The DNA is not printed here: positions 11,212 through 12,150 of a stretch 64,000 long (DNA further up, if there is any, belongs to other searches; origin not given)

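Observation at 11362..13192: Type II restriction-modification pair: CcrM/M.HinfI-family N6-adenine methyltransferase plus a small PD-(D/E)xK endonuclease candidate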

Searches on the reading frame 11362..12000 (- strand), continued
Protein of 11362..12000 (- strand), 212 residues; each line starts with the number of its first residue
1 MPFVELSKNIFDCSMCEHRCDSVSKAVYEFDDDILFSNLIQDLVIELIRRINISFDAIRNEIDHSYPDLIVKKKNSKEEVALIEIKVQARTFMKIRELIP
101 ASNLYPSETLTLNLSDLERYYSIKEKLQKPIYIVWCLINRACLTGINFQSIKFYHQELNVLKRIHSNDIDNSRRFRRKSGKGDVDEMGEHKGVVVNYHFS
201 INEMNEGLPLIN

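Call 21: predict_structure(alignment_id=A1)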
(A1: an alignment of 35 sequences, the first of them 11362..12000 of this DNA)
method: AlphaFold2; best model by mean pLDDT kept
length: 212 residues; sequences in the alignment: 35
mean_pLDDT: 87.4   pTM: 0.85
mean pLDDT of the five models: 87.4, 86.3, 86.2, 85.0, 84.8
residues with pLDDT >= 90: 140; 70-90: 41; 50-70: 29; < 50: 2
segments of 3 or more residues with pLDDT < 50: none
pLDDT, mean of each block of 10 residues (from residue 1): 88 83 55 85 96 94 84 95 94 92 95 94 96 94 81 97 97 81 57 83 97 86
secondary structure, 60 per line:
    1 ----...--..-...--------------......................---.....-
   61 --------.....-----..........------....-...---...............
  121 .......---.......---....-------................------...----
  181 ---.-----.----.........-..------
elements in order: E5-7 H30-51 E55-59 E69-73 E79-88 H95-98 E109-113 H114-127 E131-137 H141-144 E152-157 H158-167 E174-176 E195-200

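Call 27: search_protein_families(library=padloc, proteins=[L006:1565-2383:+, L046:6632-7441:+, L082:6633-7487:+, L062:4860-5987:+, L070:4828-5997:+], max_evalue=0.01)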
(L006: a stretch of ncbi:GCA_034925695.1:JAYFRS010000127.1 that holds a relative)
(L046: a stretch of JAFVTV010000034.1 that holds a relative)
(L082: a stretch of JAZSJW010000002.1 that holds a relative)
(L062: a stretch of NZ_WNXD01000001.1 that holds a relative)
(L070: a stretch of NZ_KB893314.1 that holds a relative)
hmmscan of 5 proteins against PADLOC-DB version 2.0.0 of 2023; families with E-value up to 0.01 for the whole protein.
L006:1565-2383:+ (272 aa): 2 families
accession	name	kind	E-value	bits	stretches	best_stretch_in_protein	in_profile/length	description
PDLC03497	REase_II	-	2.6e-40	136.7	1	24-252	20-250/290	Type II restriction enzyme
PDLC03491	REase_II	-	0.0022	15.5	0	105-169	151-215/262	Type II restriction enzyme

L046:6632-7441:+ (269 aa): 2 families
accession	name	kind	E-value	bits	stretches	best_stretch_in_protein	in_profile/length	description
PDLC03497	REase_II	-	5.9e-41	138.8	1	25-261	21-255/290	Type II restriction enzyme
PDLC03491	REase_II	-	4e-05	21.2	1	106-215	152-248/262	Type II restriction enzyme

L082:6633-7487:+ (284 aa): 1 family
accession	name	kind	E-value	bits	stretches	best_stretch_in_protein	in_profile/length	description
PDLC03497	REase_II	-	1.1e-45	154.4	1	5-273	3-269/290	Type II restriction enzyme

L062:4860-5987:+ (375 aa): 19 families
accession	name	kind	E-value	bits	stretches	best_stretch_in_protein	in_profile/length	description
PDLC03294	MTase_II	-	2.4e-53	179.5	2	174-375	76-271/272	Type II methyltransferase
PDLC03349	MTase_II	-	3.3e-51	172.5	1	3-373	3-356/374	Type II methyltransferase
PDLC03729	oMTase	-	9.7e-34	115.1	2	174-364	76-260/275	orphan methyltransferase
PDLC03735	oMTase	-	5.7e-29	99.4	2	174-375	82-282/284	orphan methyltransferase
PDLC03266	MTase_II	-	5.6e-28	96.2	2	201-355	112-263/285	Type II methyltransferase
PDLC03261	MTase_II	-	1.7e-27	94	2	2-70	21-89/643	Type II methyltransferase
PDLC03247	MTase_II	-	5.9e-25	86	2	6-71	3-72/282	Type II methyltransferase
PDLC03383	MTase_II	-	2.1e-20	71.4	2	134-327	69-253/318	Type II methyltransferase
PDLC04018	PD-Lambda-5_B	-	2.7e-14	51.1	1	244-358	149-258/291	-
PDLC03302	MTase_II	-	7.7e-14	49.3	2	6-79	360-433/626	Type II methyltransferase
PDLC03253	MTase_II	-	3.6e-13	47.8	1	5-71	3-69/253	Type II methyltransferase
PDLC03264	MTase_II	-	6.2e-13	46.7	2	211-372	116-280/306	Type II methyltransferase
PDLC03344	MTase_II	-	1.7e-11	42.2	1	5-69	3-67/154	Type II methyltransferase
PDLC03717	oMTase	-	3.2e-10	37.9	2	9-83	6-86/285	orphan methyltransferase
PDLC03244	MTase_II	-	2.8e-09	34.5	1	8-72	30-94/295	Type II methyltransferase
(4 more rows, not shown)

L070:4828-5997:+ (389 aa): 17 families
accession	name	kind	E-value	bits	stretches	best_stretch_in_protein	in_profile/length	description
PDLC03294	MTase_II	-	5.7e-52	175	2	186-387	76-271/272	Type II methyltransferase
PDLC03349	MTase_II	-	1.6e-43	147.2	1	17-385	6-356/374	Type II methyltransferase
PDLC03729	oMTase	-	1.3e-34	117.9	2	199-376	89-260/275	orphan methyltransferase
PDLC03735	oMTase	-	2.2e-30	104.1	2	177-388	73-283/284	orphan methyltransferase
PDLC03266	MTase_II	-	6.9e-29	99.2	2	219-354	115-251/285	Type II methyltransferase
PDLC03261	MTase_II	-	2.2e-25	87.1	2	217-378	118-281/643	Type II methyltransferase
PDLC03247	MTase_II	-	2.2e-24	84.2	2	215-389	101-267/282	Type II methyltransferase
PDLC03383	MTase_II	-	7.7e-20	69.5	2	218-339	136-253/318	Type II methyltransferase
PDLC04018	PD-Lambda-5_B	-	4.1e-14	50.5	1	270-371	158-259/291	-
PDLC03302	MTase_II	-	4.9e-14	50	2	16-95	359-439/626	Type II methyltransferase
PDLC03264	MTase_II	-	2.9e-13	47.7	2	215-343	108-235/306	Type II methyltransferase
PDLC03244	MTase_II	-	6.1e-10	36.7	1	18-81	29-92/295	Type II methyltransferase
PDLC03344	MTase_II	-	1.5e-09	35.8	1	16-79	3-66/154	Type II methyltransferase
PDLC03253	MTase_II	-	2e-07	29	1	16-80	3-67/253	Type II methyltransferase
PDLC03717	oMTase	-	1.7e-06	25.7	1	19-81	5-71/285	orphan methyltransferase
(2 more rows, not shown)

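Call 28: search_protein_families(library=ncbifam, proteins=[L006:1565-2383:+, L046:6632-7441:+, L082:6633-7487:+, L062:4860-5987:+, L070:4828-5997:+], max_evalue=0.01)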
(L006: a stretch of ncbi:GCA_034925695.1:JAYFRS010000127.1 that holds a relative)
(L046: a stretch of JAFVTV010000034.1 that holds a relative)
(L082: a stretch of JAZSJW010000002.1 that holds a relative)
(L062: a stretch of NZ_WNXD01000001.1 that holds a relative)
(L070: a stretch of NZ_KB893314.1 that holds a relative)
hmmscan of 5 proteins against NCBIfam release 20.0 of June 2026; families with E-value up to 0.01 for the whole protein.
L006:1565-2383:+ (272 aa): 1 family
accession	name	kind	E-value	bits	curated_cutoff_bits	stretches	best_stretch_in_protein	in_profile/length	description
NF045832.1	restrict_HpyAIV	equivalog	1.8e-87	293.2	160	1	3-265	1-268/269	HpyAIV family type II restriction enzyme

L046:6632-7441:+ (269 aa): 2 families
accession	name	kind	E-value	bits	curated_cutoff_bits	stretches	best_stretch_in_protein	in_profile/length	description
NF045832.1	restrict_HpyAIV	equivalog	1.6e-81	273.7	160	1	3-268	1-268/269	HpyAIV family type II restriction enzyme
NF045831.1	restrict_HinfI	equivalog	0.0073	15.7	175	0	21-192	60-233/264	HinfI family type II restriction enzyme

L082:6633-7487:+ (284 aa): 1 family
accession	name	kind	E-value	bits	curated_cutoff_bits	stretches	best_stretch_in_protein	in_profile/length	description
NF045832.1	restrict_HpyAIV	equivalog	2.8e-78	263.1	160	1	4-266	2-268/269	HpyAIV family type II restriction enzyme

L062:4860-5987:+ (375 aa): 2 families
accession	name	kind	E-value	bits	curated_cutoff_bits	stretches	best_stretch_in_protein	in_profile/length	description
TIGR00571.1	dam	subfamily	3.1e-43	148.4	114.85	2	184-374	84-267/267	Dam family site-specific DNA-(adenine-N6)-methyltransferase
NF008152.0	PRK10904.1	equivalog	1.9e-19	70.1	441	2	207-366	103-262/271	adenine-specific DNA-methyltransferase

L070:4828-5997:+ (389 aa): 2 families
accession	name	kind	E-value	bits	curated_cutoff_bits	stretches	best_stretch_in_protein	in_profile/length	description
TIGR00571.1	dam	subfamily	1.9e-44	152.3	114.85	2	179-386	66-267/267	Dam family site-specific DNA-(adenine-N6)-methyltransferase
NF008152.0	PRK10904.1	equivalog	4.9e-20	72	441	2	222-378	106-262/271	adenine-specific DNA-methyltransferase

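Call 33: search_protein_representatives(alignment_id=A1)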
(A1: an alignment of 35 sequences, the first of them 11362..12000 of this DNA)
Query: 35 sequences, 209 profile positions. Proteins with E-value up to 0.001 (for the whole library): 97; up to 1e-10: 59; up to 1e-30: 25. The best 97 are listed.
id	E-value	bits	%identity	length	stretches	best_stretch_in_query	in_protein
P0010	6.1e-94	329.8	-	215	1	1-207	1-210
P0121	3.9e-71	255.3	-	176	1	27-204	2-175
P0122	7.1e-61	221.8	-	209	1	5-204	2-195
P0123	1.5e-59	217.5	-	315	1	9-204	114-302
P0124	5.0e-58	212.5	-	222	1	8-204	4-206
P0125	1.3e-56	207.8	-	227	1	11-206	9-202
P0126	8.2e-56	205.3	-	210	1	9-203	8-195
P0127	2.0e-54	200.7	-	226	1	9-204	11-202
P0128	2.3e-54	200.6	-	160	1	1-159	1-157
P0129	7.7e-51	189.0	-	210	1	12-203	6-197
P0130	1.4e-49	184.9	-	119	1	92-206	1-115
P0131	1.2e-46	175.4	-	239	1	9-202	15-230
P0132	2.6e-46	174.3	-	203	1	1-202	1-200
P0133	5.5e-42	160.1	-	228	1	12-199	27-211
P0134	9.9e-42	159.3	-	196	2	1-173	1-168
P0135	1.2e-41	159.0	-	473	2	10-124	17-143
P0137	1.8e-37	145.4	-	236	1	7-203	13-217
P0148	1.3e-25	106.6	-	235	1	11-204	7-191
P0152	5.8e-22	94.7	-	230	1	11-202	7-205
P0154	2.1e-21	92.9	-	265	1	8-202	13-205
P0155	1.2e-20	90.4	-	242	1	12-203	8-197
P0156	1.8e-20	89.8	-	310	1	18-202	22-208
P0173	3.9e-13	65.9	-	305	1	4-203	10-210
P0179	1.3e-10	57.7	-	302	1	8-203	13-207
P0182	2.3e-10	56.8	-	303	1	4-203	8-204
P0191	1.3e-08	51.1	-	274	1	13-188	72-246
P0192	1.3e-08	51.1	-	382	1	1-173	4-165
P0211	2.4e-05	40.5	-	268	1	3-182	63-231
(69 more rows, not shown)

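Call 34: search_protein_families(library=pfam, proteins=[P0123, P0135, P0154, P0156, P0173, P0179, P0182, P0191, P0192, P0211], max_evalue=0.01)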
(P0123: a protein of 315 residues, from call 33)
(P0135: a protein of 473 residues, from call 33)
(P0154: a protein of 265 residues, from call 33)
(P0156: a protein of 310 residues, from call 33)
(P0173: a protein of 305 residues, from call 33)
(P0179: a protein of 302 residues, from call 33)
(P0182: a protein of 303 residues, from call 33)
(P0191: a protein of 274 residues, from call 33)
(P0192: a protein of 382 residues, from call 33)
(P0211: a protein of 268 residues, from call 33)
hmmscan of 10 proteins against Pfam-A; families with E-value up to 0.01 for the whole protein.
P0123 (315 aa): 0 families

P0135 (473 aa): 0 families

P0154 (265 aa): 0 families

P0156 (310 aa): 0 families

P0173 (305 aa): 0 families

P0179 (302 aa): 0 families

P0182 (303 aa): 0 families

P0191 (274 aa): 1 family
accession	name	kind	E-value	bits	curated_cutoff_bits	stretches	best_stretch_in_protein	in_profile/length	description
PF08774.17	VRR_NUC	-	1.5e-05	25.5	23.8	1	114-151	47-86/116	VRR-NUC domain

P0192 (382 aa): 0 families

P0211 (268 aa): 0 families

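Call 45: list_cluster_members(proteins=[P0124, P0125, P0127, P0131, P0133, P0137, P0148, P0152, P0155, P0173])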
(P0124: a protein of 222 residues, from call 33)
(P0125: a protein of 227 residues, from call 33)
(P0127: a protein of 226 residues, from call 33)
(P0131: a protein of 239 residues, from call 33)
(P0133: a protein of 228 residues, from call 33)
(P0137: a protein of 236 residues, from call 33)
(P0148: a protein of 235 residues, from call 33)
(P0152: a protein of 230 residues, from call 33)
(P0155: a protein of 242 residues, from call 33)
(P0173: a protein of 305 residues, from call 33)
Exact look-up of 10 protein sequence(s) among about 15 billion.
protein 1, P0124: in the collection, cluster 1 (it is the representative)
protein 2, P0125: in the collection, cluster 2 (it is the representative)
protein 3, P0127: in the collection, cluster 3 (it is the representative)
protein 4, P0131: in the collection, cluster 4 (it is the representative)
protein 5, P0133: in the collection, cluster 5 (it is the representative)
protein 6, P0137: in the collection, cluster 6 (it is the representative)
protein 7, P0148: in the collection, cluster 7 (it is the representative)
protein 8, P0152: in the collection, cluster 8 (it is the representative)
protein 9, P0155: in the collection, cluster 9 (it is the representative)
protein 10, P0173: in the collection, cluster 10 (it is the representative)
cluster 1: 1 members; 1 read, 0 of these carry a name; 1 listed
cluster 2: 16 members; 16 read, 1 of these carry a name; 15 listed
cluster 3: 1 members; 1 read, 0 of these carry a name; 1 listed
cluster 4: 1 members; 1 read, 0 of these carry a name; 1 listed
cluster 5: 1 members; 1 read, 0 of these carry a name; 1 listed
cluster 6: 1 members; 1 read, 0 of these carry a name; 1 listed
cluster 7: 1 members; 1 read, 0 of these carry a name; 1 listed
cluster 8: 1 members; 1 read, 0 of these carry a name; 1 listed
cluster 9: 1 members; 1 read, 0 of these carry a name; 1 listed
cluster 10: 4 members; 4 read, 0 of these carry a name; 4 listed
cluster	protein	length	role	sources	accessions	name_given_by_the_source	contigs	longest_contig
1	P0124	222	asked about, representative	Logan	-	-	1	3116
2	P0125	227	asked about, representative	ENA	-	-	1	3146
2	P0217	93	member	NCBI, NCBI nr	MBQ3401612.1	MAG: hypothetical protein IJG61_09475, partial [Lachnospiraceae bacterium] | hypothetical protein [Lachnospiraceae bacterium]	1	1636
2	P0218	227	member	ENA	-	-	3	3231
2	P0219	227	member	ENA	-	-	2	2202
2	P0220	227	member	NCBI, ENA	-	-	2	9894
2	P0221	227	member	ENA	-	-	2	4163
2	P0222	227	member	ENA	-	-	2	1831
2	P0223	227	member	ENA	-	-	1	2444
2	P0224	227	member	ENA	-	-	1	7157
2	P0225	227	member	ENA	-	-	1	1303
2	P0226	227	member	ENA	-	-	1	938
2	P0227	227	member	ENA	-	-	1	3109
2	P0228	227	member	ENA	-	-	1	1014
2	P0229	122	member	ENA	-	-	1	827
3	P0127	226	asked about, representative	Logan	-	-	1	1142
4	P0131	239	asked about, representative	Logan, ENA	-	-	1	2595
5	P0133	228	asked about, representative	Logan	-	-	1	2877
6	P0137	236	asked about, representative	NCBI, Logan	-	-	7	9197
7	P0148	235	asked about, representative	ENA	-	-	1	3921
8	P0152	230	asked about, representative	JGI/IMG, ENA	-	-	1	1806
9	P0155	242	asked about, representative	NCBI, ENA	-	-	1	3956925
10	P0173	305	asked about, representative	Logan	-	-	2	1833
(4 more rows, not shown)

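Call 47: find_encoding_contigs(protein=P0155, flank=6000, max_places=2)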
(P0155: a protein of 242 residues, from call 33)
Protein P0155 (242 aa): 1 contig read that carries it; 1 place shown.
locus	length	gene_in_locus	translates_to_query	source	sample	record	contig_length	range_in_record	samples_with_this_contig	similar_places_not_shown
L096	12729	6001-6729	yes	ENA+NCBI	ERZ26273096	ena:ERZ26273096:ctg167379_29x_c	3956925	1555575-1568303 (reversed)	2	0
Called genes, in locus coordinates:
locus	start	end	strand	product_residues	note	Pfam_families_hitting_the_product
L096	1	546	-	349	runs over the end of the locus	PF01207:Dus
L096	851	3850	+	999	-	PF00005:ABC_tran (faint), PF02463:SMC_N (faint), PF03193:RsgA_GTPase (faint), PF13191:AAA_16 (faint), PF13304:AAA_21 (faint), PF13555:AAA_29 (faint), PF17760:UvrA_inter, PF17755:UvrA_DNA-bind, +1 more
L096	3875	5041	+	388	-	PF02086:MethyltransfD12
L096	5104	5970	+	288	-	PF09520:HinfI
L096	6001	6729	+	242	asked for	-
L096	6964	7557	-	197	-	-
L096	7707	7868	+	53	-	-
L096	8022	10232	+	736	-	PF00664:ABC_membrane, PF00005:ABC_tran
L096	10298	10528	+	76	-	-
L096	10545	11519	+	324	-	PF13302:Acetyltransf_3 (faint), PF00583:Acetyltransf_1, PF13508:Acetyltransf_7, PF14542:Acetyltransf_CG (faint), PF00583:Acetyltransf_1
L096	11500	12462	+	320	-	PF13302:Acetyltransf_3 (faint), PF00583:Acetyltransf_1 (weak), PF13508:Acetyltransf_7 (faint), PF00583:Acetyltransf_1 (weak)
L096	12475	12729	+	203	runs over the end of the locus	-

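Call 48: find_encoding_contigs(protein=P0137, flank=6000, max_places=2)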
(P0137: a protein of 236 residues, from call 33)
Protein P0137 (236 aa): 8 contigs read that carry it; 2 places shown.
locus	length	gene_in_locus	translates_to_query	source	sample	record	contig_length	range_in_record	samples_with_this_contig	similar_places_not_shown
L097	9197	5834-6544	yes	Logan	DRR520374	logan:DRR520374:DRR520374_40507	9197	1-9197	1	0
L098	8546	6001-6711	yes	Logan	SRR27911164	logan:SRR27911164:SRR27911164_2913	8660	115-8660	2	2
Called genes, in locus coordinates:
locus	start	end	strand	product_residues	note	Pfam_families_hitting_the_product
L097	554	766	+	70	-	-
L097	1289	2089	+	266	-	-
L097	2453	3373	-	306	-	PF01551:Peptidase_M23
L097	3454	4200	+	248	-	-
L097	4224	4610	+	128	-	-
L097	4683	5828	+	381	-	PF02086:MethyltransfD12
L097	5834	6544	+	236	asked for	-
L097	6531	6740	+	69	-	-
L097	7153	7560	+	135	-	-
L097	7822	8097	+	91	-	-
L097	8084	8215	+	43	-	-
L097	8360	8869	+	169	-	PF13395:HNH_4 (faint)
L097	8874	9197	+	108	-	?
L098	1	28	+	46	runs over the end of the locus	?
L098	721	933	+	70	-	-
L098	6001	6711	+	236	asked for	-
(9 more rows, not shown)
